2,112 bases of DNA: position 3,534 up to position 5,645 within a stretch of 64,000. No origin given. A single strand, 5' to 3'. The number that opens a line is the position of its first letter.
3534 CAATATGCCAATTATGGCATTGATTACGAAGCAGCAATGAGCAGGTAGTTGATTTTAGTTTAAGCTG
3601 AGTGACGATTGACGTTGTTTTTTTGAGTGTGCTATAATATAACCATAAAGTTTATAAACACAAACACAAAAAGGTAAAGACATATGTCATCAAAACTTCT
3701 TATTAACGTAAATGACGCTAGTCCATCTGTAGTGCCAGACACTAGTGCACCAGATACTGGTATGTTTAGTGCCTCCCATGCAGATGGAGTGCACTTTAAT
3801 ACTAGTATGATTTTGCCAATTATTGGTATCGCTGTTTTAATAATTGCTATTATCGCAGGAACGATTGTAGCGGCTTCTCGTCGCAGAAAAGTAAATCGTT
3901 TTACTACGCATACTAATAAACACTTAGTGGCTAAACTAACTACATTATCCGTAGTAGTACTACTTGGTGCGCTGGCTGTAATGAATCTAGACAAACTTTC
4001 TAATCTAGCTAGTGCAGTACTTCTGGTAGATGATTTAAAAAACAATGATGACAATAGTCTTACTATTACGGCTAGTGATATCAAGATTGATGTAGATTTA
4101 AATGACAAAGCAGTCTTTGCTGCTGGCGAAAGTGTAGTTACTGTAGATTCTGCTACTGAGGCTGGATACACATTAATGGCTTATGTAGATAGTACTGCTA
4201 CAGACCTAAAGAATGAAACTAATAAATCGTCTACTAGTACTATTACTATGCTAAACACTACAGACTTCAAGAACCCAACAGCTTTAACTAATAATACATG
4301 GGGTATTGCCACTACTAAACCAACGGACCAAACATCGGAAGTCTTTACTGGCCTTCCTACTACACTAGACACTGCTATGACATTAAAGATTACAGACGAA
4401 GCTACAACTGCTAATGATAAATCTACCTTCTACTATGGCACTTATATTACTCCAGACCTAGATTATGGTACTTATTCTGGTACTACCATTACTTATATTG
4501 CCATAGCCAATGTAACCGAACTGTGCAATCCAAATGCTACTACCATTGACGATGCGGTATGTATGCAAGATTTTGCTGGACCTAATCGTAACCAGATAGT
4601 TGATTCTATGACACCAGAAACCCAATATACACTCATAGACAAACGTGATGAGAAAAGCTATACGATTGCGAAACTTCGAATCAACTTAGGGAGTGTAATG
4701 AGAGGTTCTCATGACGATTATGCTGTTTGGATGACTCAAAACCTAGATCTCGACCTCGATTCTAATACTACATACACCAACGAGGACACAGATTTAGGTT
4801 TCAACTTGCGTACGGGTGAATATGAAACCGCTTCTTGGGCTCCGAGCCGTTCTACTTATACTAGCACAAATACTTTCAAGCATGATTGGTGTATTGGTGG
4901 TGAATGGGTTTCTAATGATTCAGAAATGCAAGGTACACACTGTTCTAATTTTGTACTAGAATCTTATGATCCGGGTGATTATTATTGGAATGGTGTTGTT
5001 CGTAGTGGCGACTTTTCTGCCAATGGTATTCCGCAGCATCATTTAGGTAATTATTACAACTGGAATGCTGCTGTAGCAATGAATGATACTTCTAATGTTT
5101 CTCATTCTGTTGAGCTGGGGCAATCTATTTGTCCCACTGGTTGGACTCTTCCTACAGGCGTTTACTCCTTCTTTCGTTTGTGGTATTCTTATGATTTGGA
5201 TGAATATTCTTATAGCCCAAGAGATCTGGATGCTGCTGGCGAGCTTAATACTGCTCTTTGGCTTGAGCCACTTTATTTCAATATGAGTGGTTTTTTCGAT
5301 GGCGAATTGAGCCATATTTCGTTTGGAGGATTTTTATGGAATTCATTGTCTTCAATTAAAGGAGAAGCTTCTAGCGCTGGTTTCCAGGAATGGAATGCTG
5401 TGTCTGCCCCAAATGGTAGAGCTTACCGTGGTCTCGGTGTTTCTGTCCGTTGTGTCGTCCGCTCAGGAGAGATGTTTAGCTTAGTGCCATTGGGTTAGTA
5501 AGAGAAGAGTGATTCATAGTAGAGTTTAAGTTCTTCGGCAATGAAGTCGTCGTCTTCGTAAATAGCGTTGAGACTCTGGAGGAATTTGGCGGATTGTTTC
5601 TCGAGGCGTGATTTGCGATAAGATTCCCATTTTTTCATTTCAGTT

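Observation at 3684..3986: A complete sortase-type sorting signal placed at the N-terminus of a surface protein (paralogue A)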

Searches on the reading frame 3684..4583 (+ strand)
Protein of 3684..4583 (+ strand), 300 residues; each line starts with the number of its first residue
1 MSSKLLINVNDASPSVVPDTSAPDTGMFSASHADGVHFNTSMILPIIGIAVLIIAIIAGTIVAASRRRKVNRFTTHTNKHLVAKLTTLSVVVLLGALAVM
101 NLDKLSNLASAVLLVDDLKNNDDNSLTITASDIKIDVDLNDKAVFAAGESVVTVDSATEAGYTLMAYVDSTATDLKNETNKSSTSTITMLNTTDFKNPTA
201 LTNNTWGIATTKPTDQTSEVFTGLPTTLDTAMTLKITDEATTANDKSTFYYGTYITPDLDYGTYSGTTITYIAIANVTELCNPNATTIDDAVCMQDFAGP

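Call 48: find_related_loci(query=A3, collection=genome_contigs, flank=4000)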
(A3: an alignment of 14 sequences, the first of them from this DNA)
Query A3 (300 aa) in genome_contigs; peptide patterns used: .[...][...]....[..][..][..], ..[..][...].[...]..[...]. (x = any residue, [..] = any of these).
36 stretches matched a pattern; 35 encode a relative of the query (tblastn E <= 1e-3); 34 distinct loci.
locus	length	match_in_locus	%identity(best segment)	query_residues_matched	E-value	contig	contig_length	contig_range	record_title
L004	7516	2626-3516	85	1-300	1e-166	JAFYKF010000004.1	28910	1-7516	Candidatus Saccharibacteria bacterium isolate RGIG7166 Water_buffalos_Abomasum.Co__c2184906, whole genome shotgun sequen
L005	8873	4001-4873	80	1-300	3e-154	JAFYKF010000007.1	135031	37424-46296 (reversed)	Candidatus Saccharibacteria bacterium isolate RGIG7166 Water_buffalos_Abomasum.Co__c2946276, whole genome shotgun sequen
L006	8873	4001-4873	78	1-300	2e-153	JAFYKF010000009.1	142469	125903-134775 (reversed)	Candidatus Saccharibacteria bacterium isolate RGIG7166 Water_buffalos_Abomasum.Co__c3505876, whole genome shotgun sequen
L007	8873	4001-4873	78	1-300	4e-150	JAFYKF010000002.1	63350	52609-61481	Candidatus Saccharibacteria bacterium isolate RGIG7166 Water_buffalos_Abomasum.Co__c432432, whole genome shotgun sequenc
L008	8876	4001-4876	76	1-300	8e-142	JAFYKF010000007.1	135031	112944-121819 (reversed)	Candidatus Saccharibacteria bacterium isolate RGIG7166 Water_buffalos_Abomasum.Co__c2946276, whole genome shotgun sequen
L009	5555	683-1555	73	1-300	3e-141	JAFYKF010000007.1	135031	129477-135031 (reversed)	Candidatus Saccharibacteria bacterium isolate RGIG7166 Water_buffalos_Abomasum.Co__c2946276, whole genome shotgun sequen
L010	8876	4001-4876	73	1-300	3e-137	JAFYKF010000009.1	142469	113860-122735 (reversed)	Candidatus Saccharibacteria bacterium isolate RGIG7166 Water_buffalos_Abomasum.Co__c3505876, whole genome shotgun sequen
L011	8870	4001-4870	70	1-300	7e-131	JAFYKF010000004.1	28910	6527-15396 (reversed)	Candidatus Saccharibacteria bacterium isolate RGIG7166 Water_buffalos_Abomasum.Co__c2184906, whole genome shotgun sequen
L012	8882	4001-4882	60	1-300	1e-106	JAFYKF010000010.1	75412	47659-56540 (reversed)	Candidatus Saccharibacteria bacterium isolate RGIG7166 Water_buffalos_Abomasum.Co__c3841825, whole genome shotgun sequen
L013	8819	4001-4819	58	1-279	9e-92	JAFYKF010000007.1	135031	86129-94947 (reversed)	Candidatus Saccharibacteria bacterium isolate RGIG7166 Water_buffalos_Abomasum.Co__c2946276, whole genome shotgun sequen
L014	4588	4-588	71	97-300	1e-84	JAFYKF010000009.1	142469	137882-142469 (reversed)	Candidatus Saccharibacteria bacterium isolate RGIG7166 Water_buffalos_Abomasum.Co__c3505876, whole genome shotgun sequen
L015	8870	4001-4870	53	1-277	6e-81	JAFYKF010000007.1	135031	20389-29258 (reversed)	Candidatus Saccharibacteria bacterium isolate RGIG7166 Water_buffalos_Abomasum.Co__c2946276, whole genome shotgun sequen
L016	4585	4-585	68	97-300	4e-80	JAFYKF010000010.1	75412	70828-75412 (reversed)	Candidatus Saccharibacteria bacterium isolate RGIG7166 Water_buffalos_Abomasum.Co__c3841825, whole genome shotgun sequen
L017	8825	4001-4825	43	1-278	9e-61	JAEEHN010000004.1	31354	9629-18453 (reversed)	MAG: Candidatus Saccharibacteria bacterium isolate Tb.RUG.123 k141_2182942_flag=1_multi=12.0000_len=31354, whole genome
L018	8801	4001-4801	41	1-276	1e-50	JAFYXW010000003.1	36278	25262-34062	Candidatus Saccharibacteria bacterium isolate RGIG7521 Water_buffalos_Jejunum-5__c270, whole genome shotgun sequence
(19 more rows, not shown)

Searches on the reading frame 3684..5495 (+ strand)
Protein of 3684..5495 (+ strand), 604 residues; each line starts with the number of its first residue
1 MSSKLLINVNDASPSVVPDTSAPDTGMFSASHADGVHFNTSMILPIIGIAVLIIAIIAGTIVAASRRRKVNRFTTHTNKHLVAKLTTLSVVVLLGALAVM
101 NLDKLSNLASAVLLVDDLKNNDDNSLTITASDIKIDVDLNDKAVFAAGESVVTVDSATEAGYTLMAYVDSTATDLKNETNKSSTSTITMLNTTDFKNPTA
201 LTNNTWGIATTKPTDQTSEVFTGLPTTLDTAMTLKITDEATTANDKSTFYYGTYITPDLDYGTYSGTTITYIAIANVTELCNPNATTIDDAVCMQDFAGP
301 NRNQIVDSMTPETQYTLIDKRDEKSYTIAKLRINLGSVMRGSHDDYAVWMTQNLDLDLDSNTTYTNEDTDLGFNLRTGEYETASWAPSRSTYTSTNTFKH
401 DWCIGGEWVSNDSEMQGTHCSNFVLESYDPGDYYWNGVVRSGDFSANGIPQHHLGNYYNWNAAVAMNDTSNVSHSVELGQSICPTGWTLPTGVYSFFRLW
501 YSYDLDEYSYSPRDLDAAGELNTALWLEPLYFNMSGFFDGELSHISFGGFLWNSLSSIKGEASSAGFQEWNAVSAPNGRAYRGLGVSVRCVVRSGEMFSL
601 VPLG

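Call 6: search_protein_families(library=pfam, proteins=[window:3684-5495:+], max_evalue=1)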
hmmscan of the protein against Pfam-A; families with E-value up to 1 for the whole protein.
window:3684-5495:+ (604 aa): 5 families
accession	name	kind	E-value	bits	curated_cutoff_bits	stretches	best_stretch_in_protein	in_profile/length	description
PF09603.15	Fib_succ_major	-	0.0024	18.6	33.9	1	348-491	7-74/187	Fibrobacter succinogenes major domain (Fib_succ_major)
PF08006.16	HAAS_TM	-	0.11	13.1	28.3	1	43-101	19-73/117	HAAS transmembrane region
PF17247.7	DUF5316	-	0.15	12.3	28.7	1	40-95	5-59/74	Family of unknown function (DUF5316)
PF05454.16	DAG1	-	0.16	11.8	23.3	1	8-69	117-173/290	Dystroglycan (Dystrophin-associated glycoprotein 1)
PF16053.10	MRP-S34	-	0.2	12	24.5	1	270-328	33-92/130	Mitochondrial 28S ribosomal protein S34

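Call 7: search_protein_families(library=ncbifam, proteins=[window:3684-5495:+], max_evalue=1)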
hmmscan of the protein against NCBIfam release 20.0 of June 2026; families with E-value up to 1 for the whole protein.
window:3684-5495:+ (604 aa): 1 family
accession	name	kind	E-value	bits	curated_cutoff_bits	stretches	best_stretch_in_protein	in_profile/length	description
TIGR02145.1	Fib_succ_major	domain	3.4e-08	34.4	41.65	2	453-491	45-70/176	FISUMP domain-containing protein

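Call 8: find_homologous_proteins(query=window:3684-5495:+, max_evalue=0.001)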
Query window:3684-5495:+ (604 aa): 652 proteins with E <= 0.001 among 8000 candidates; the best 120 are listed.
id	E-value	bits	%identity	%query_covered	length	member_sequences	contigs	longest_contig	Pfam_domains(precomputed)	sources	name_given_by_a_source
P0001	0.0e+0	1365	100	100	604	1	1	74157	-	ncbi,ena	-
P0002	4.9e-282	955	73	99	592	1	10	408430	-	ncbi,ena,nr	ncbi:hypothetical protein IKT18_02825 [Candidatus Saccharibacteria bacterium]|nr:hypothetical protei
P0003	4.1e-230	784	65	98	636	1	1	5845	-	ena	-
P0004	6.3e-221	753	64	98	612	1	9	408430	-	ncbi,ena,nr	ncbi:hypothetical protein IKT18_00770 [Candidatus Saccharibacteria bacterium]|nr:hypothetical protei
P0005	5.4e-218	744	61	98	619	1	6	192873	-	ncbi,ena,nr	ncbi:hypothetical protein IKT18_02025 [Candidatus Saccharibacteria bacterium]|nr:hypothetical protei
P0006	2.3e-215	735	63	98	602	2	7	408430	-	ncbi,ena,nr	ncbi:hypothetical protein IKT18_01540 [Candidatus Saccharibacteria bacterium]|nr:hypothetical protei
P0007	6.4e-213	727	61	98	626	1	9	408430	-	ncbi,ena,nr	ncbi:hypothetical protein IKT18_00575 [Candidatus Saccharibacteria bacterium]|nr:hypothetical protei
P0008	2.7e-211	722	59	100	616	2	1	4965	-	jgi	-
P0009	8.0e-211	720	60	98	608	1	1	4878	-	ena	-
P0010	1.3e-209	716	61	98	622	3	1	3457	-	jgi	-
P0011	1.0e-208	713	62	98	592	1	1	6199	-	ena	-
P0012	2.6e-208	712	59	99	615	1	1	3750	-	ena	-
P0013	3.9e-208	711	61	98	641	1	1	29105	-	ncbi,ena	-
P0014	1.2e-207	710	63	89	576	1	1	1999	-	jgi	jgi:hypothetical protein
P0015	8.2e-206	703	60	100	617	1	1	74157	-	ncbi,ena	-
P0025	1.8e-175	603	52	99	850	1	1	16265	PF09603.16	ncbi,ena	-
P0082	3.2e-64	236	34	91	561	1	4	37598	-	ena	-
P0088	9.2e-64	234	44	57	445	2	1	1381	-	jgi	jgi:uncharacterized protein (TIGR02145 family)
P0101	1.7e-62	230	30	95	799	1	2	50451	PF09603.16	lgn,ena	-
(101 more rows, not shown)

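Call 35: predict_structure(alignment_id=A2)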
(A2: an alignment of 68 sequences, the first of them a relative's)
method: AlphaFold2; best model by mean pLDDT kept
length: 604 residues; sequences in the alignment: 68
mean_pLDDT: 83.6   pTM: 0.69
mean pLDDT of the five models: 83.6, 82.6, 81.5, 81.2, 80.8
residues with pLDDT >= 90: 371; 70-90: 97; 50-70: 68; < 50: 68
segments of 3 or more residues with pLDDT < 50: 24-43, 69-79, 97-122, 338-340, 601-604
pLDDT, mean of each block of 10 residues (from residue 1): 96 72 44 38 61 86 66 44 57 56 36 38 73 96 97 90 93 94 97 92 98 97 94 92 95 98 96 82 94 95 97 96 95 72 84 98 97 92 98 95 92 71 96 92 91 97 97 92 97 85 74 60 86 95 93 93 88 73 96 73 46
secondary structure, 60 per line:
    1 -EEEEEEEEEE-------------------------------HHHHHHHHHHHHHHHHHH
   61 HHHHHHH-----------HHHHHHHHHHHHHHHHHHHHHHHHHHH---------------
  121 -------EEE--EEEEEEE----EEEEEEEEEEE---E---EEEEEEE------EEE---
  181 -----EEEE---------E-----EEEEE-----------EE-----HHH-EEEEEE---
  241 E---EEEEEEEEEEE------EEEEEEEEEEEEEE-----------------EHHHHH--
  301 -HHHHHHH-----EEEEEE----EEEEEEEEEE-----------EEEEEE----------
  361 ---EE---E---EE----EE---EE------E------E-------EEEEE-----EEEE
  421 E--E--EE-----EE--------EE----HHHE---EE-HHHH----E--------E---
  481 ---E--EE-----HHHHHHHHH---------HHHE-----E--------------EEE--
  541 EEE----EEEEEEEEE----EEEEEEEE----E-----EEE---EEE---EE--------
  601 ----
elements in order: E2-11 H43-67 H79-105 E128-130 E133-139 E144-154 E162-168 E175-177 E186-189 E205-209 E232-237 E245-255 E262-275 H294-298 H302-308 E314-319 E324-333 E345-350 E407-411 E417-421 H460-463 H494-502 E536-538 E541-543 E548-556 E561-568 E579-581 E585-587

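Call 40: fold_search(model_id=the predicted structure, library=pdb)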
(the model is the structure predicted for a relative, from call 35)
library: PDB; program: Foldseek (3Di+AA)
matches with E <= 10: 1017; with E <= 0.001: 0
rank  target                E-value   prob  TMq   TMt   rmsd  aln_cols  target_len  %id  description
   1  10pa                  2.3e-02  0.14  0.08  0.13  17.3       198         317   11  Crystal structure of SdrD A2-A3 domains from Staphylococcus aureus JH1 (released 2026-02-11)
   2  8tar_L                2.4e-02  0.28  0.10  0.24  16.1       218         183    7  APC/C-CDH1-UBE2C-Ubiquitin-CyclinB-NTD (released 2023-09-27)
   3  5jq6_A                3.2e-02  0.23  0.10  0.17  14.5       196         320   12  Crystal structure of ClfA in complex with the Fab fragment of Tefibazumab (released 2017-01-18)
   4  5l7u_A                3.7e-02  0.63  0.10  0.11  11.8       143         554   15  Crystal structure of BvGH123 with bound GalNAc (released 2017-03-22)
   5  4es9_D                4.2e-02  0.10  0.10  0.16  17.4       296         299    8  Crystal Structure of the adhesin domain of Epf from Streptococcus pyogenes in P21 (released 2012-09-19)
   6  3l89_C                4.4e-02  0.08  0.08  0.16  18.5       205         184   12  Human Adenovirus type 21 knob in complex with domains SCR1 and SCR2 of CD46 (membrane cofactor protein, MCP) (released 2010-04-14)
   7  6xt9_I                5.0e-02  0.38  0.10  0.08  21.1       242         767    9  Subunits BBS 1,4,8,9,18 of the human BBSome complex (released 2020-01-29)
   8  8jmq_B                5.0e-02  0.30  0.10  0.26   9.7       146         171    8  Crystal structure of hinokiresinol synthase (released 2023-12-20)
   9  8jmq_A                5.2e-02  0.16  0.09  0.21  11.3       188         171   11  Crystal structure of hinokiresinol synthase (released 2023-12-20)
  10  5fr0                  5.9e-02  0.30  0.10  0.11  22.3       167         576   12  The details of glycolipid glycan hydrolysis by the structural analysis of a family 123 glycoside hydrolase from Clostrid (released 2016-03-30)
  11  2yc4_B                6.2e-02  0.09  0.07  0.18  13.0       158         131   11  Intraflagellar Transport Complex 25-27 from Chlamydomonas (released 2011-03-23)
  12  4es8_A                6.2e-02  0.08  0.10  0.15  15.5       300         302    5  Crystal Structure of the adhesin domain of Epf from Streptococcus pyogenes in P212121 (released 2012-09-19)
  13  8eht_B                6.6e-02  0.30  0.11  0.28  18.0       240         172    9  Cryo-EM reconstruction of the CS20 bacterial adhesion pili (released 2023-03-22)
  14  3l89_E                6.6e-02  0.07  0.08  0.17  18.6       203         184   13  Human Adenovirus type 21 knob in complex with domains SCR1 and SCR2 of CD46 (membrane cofactor protein, MCP) (released 2010-04-14)
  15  2yc2_A                6.9e-02  0.09  0.06  0.17  13.5       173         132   10  Intraflagellar Transport Complex 25-27 from Chlamydomonas (released 2011-03-23)
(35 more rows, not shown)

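Call 66: predict_structure(alignment_id=A4)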
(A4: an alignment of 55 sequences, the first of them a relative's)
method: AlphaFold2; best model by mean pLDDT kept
length: 561 residues; sequences in the alignment: 55
mean_pLDDT: 83.3   pTM: 0.68
mean pLDDT of the five models: 83.3, 82.9, 80.8, 80.6, 79.8
residues with pLDDT >= 90: 320; 70-90: 134; 50-70: 47; < 50: 60
segments of 3 or more residues with pLDDT < 50: 20-48, 71-78, 97-113, 557-561
pLDDT, mean of each block of 10 residues (from residue 1): 95 71 35 31 44 78 66 44 64 53 33 66 95 96 89 92 96 94 97 97 96 93 87 98 96 88 88 85 90 93 95 97 93 95 91 84 96 96 93 90 96 95 97 90 96 84 87 65 84 92 93 90 83 76 95 61 35
secondary structure, 60 per line:
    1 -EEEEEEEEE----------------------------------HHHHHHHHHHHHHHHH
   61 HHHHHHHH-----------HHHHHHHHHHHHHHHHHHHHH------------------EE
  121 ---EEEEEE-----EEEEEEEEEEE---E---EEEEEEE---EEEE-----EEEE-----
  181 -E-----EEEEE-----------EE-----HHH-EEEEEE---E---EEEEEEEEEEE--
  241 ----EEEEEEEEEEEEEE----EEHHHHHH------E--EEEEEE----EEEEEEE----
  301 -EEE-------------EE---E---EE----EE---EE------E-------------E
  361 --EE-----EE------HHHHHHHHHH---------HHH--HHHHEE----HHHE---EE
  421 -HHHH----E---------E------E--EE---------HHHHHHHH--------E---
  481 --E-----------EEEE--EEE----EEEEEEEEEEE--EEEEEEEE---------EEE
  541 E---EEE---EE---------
elements in order: E2-10 H45-68 H80-100 E124-129 E135-145 E153-159 E163-166 E172-175 E188-192 E215-220 E228-238 E245-258 H265-270 E280-285 E290-296 E302-304 H378-387 H402-405 H422-425 H461-468 E495-498 E501-503 E508-518 E521-528 E538-541 E545-547

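Call 75: fold_search(model_id=the predicted structure, library=pdb)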
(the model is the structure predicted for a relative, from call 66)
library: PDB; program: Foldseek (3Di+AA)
matches with E <= 10: 906; with E <= 0.001: 0
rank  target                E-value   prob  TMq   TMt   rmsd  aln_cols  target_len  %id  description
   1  8eht_B                7.0e-03  0.93  0.13  0.35   7.4       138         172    9  Cryo-EM reconstruction of the CS20 bacterial adhesion pili (released 2023-03-22)
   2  9fy9_F                7.4e-03  0.96  0.16  0.48  10.1       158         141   13  Cryo-EM structure of the type 1 chaperone-usher pilus FimD-tip complex (FimDHGFC) - Conformer 1 (released 2025-06-04)
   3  3bwu_F                1.2e-02  0.89  0.14  0.46   9.6       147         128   14  Crystal structure of the ternary complex of FimD (N-Terminal Domain, FimDN) with FimC and the N-terminally truncated p (released 2008-03-04)
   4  9fx0_F                1.8e-02  0.77  0.14  0.42   9.7       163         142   12  Cryo-EM structure of the type 1 pilus tip-to-rod transition (released 2025-06-04)
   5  6k73_D                2.1e-02  0.89  0.16  0.25   8.2       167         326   12  Chaperone-tip adhesin complex is vital for synergistic activation of CFA/I fimbriae biogenesis (released 2020-06-10)
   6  3jwn_E                2.1e-02  0.63  0.14  0.38  10.7       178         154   12  Complex of FimC, FimF, FimG and FimH (released 2010-06-16)
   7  4j3o_F                3.3e-02  0.85  0.17  0.49   9.5       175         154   12  Crystal structure of the FimD usher traversed by the pilus tip complex assembly composed of FimC:FimF:FimG:FimH (released 2013-04-10)
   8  3me0_B                3.5e-02  0.72  0.12  0.42   9.2       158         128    9  Structure of the E. coli chaperone PAPD in complex with the pilin domain of the PapGII adhesin (released 2011-04-27)
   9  2v72                  3.5e-02  0.16  0.08  0.23  11.7       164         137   12  The structure of the family 32 CBM from C. perfringens NanJ in complex with galactose (released 2007-08-21)
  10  2wmp_B                3.9e-02  0.75  0.14  0.43   8.3       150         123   11  Structure of the E. coli chaperone PapD in complex with the pilin domain of the PapGII adhesin (released 2010-08-25)
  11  9fwz_E                3.9e-02  0.75  0.13  0.39   9.7       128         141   14  Cryo-EM structure of the type 1 pilus assembly platform as part of the FimA-bound chaperone-usher pilus complex (Local (released 2025-06-04)
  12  6swh_B                4.8e-02  0.72  0.15  0.43   9.1       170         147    9  Crystal structure of the ternary complex between the type 1 pilus proteins FimC, FimI and FimA from E. coli (released 2020-10-07)
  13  8psv_A                4.8e-02  0.66  0.14  0.40  10.9       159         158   12  2.7 A cryo-EM structure of in vitro assembled type 1 pilus rod (released 2024-04-10)
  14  5l73_A                4.8e-02  0.16  0.10  0.22  13.4       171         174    5  MAM domain of human neuropilin-1 (released 2016-10-26)
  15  8a28_A                5.1e-02  0.14  0.09  0.12  12.4       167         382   14  Structure of the astacin zymogen of LAST-MAM from Limulus polyphemus (released 2022-10-19)
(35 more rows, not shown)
